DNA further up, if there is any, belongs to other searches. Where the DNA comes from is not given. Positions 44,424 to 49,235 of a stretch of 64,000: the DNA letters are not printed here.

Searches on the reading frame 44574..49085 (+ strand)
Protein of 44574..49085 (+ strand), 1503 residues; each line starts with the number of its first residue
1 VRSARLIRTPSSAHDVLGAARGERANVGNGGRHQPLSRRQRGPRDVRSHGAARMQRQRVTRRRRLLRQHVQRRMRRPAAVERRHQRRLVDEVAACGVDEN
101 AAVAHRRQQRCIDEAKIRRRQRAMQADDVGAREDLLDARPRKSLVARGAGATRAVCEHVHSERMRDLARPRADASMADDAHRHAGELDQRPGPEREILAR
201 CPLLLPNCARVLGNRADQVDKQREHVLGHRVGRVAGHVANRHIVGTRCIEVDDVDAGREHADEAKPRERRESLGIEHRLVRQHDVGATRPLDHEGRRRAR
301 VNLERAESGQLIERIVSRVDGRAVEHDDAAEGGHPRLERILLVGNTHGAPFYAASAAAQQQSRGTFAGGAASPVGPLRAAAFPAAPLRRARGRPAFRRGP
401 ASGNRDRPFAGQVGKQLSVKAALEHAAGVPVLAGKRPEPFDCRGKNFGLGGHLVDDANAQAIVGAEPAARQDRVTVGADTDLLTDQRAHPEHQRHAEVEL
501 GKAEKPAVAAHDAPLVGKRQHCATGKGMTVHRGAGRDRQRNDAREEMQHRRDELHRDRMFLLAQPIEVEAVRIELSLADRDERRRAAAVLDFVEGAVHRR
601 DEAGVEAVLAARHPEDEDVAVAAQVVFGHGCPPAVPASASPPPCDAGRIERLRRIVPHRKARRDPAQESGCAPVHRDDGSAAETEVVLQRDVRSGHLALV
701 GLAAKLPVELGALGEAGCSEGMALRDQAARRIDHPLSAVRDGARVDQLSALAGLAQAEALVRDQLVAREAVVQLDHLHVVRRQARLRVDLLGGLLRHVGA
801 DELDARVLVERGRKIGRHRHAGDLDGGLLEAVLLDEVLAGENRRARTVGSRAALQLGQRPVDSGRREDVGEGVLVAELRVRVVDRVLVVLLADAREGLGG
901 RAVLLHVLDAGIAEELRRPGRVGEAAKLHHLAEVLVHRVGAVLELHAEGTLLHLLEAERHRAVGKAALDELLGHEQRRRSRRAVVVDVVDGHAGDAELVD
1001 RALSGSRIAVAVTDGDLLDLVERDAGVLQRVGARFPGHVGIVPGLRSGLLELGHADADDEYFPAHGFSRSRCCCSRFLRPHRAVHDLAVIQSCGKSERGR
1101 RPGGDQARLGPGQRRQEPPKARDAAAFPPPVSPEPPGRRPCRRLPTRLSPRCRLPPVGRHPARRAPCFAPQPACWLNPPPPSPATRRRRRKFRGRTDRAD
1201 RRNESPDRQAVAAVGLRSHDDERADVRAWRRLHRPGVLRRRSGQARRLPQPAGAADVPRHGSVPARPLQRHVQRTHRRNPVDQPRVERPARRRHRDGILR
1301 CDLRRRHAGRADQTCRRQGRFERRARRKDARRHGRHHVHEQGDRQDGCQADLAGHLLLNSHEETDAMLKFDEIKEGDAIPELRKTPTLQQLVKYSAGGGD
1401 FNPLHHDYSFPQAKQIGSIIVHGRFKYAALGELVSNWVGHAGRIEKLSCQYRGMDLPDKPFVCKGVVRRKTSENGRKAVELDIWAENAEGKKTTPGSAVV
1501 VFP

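Call 10: search_protein_families(library=ncbifam, proteins=[window:44574-49085:+])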
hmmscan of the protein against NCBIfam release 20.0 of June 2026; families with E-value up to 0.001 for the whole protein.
window:44574-49085:+ (1503 aa): 3 families
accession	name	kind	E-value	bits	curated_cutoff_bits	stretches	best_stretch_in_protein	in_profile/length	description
NF040620.1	fused_HadA_HadB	exception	2.4e-10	40.4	350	1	1353-1450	185-276/329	fused (3R)-hydroxyacyl-ACP dehydratase subunits HadA/HadB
NF010246.0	PRK13693.1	equivalog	1.6e-09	37.8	203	1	1366-1451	2-87/142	(3R)-hydroxyacyl-ACP dehydratase subunit HadB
NF006045.0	PRK08190.1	subfamily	0.00017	20.5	282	1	1369-1503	10-142/467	bifunctional enoyl-CoA hydratase/phosphate acetyltransferase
